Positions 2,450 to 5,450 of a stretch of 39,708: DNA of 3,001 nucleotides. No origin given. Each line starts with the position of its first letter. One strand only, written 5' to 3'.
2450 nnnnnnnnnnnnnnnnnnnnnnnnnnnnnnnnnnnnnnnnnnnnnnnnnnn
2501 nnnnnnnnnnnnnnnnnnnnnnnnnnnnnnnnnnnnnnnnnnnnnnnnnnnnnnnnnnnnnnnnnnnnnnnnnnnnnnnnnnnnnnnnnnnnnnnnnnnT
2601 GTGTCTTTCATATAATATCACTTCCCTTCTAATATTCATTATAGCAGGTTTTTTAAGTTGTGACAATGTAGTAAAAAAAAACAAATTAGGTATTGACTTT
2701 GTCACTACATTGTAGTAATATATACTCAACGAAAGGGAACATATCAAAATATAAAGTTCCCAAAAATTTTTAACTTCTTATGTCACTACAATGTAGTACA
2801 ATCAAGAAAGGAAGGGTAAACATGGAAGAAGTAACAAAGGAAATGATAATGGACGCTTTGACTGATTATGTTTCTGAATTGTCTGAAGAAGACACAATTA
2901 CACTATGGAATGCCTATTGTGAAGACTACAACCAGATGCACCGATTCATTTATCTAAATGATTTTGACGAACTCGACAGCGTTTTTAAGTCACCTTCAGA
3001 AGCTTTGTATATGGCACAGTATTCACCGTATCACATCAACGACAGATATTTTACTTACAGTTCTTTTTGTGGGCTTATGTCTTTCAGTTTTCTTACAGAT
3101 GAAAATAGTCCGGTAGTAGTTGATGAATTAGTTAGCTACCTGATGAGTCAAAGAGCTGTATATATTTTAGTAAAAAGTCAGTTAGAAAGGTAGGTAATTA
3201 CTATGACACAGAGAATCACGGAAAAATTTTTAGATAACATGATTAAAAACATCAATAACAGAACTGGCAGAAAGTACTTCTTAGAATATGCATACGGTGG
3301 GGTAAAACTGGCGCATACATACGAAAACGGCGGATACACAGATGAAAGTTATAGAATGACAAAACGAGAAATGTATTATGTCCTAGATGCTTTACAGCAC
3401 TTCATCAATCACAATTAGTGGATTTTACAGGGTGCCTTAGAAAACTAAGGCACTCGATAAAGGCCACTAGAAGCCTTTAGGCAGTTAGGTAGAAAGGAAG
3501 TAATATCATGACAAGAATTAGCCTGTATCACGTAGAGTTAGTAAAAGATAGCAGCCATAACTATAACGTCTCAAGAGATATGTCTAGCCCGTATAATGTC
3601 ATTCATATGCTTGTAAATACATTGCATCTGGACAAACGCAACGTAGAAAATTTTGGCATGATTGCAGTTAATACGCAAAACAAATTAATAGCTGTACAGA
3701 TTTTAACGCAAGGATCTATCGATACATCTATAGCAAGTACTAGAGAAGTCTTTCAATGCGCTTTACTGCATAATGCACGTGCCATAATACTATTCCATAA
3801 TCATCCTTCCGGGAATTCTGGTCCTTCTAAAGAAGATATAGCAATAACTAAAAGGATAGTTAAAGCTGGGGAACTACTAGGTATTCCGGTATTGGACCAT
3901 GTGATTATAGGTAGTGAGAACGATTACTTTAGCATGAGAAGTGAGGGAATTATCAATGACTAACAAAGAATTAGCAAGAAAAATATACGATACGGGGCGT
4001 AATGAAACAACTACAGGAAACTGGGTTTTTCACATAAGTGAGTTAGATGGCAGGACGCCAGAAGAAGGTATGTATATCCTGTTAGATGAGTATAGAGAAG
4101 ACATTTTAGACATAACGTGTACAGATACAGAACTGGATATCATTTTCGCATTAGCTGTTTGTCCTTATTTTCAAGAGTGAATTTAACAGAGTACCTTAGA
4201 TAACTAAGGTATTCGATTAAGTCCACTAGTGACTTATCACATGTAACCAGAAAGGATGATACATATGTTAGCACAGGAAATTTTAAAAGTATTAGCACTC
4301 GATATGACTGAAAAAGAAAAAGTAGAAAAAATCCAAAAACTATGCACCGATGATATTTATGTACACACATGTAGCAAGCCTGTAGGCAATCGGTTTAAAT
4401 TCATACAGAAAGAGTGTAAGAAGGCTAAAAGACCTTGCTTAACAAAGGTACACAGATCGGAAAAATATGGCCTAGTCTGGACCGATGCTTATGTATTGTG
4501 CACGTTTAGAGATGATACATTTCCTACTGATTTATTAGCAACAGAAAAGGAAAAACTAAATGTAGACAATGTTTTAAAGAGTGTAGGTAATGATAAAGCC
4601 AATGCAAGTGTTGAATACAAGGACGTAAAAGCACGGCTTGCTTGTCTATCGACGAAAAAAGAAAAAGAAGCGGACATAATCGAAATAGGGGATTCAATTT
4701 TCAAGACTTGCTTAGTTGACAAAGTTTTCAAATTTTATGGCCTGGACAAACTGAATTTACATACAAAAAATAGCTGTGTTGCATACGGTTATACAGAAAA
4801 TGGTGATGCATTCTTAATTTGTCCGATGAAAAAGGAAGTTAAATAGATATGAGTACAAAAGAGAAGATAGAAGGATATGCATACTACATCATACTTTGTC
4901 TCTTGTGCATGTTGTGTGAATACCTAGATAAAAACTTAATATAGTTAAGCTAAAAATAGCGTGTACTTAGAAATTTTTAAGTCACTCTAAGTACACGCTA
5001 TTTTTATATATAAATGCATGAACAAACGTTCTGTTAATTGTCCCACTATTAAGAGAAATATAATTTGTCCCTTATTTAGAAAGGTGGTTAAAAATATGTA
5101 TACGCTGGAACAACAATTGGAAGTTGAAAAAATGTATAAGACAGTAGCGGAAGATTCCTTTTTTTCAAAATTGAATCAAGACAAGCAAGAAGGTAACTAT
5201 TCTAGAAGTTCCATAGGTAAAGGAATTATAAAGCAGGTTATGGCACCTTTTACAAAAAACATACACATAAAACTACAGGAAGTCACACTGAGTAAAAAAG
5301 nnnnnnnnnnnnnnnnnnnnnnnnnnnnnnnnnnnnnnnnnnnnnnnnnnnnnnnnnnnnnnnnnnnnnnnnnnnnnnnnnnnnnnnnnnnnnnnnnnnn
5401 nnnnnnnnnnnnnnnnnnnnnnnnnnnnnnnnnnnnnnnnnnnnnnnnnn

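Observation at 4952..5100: RNAP gene insulated by a perfect 19-bp hairpin and equipped with its own phage promoter (autocatalytic circuit)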

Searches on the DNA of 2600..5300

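Call 67: search_rna_families(source=window, start=2600, end=5300, threshold=evalue, max_evalue=1)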
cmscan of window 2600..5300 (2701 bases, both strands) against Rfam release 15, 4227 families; matches with E-value up to 1: 3.
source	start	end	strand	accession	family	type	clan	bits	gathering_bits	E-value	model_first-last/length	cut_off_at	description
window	3413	3472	+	RF00239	mir-124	Gene; miRNA;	-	30.8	49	0.00033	1-72/72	no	mir-124 microRNA precursor family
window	4952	5003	-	RF03400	mir-728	Gene; miRNA;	-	24.9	70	0.19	1-62/62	no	mir-728 microRNA precursor family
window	3413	3472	-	RF00239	mir-124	Gene; miRNA;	-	24.5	49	0.02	1-72/72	no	mir-124 microRNA precursor family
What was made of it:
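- Tried and rejected: No known RNA family matches (call 67).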
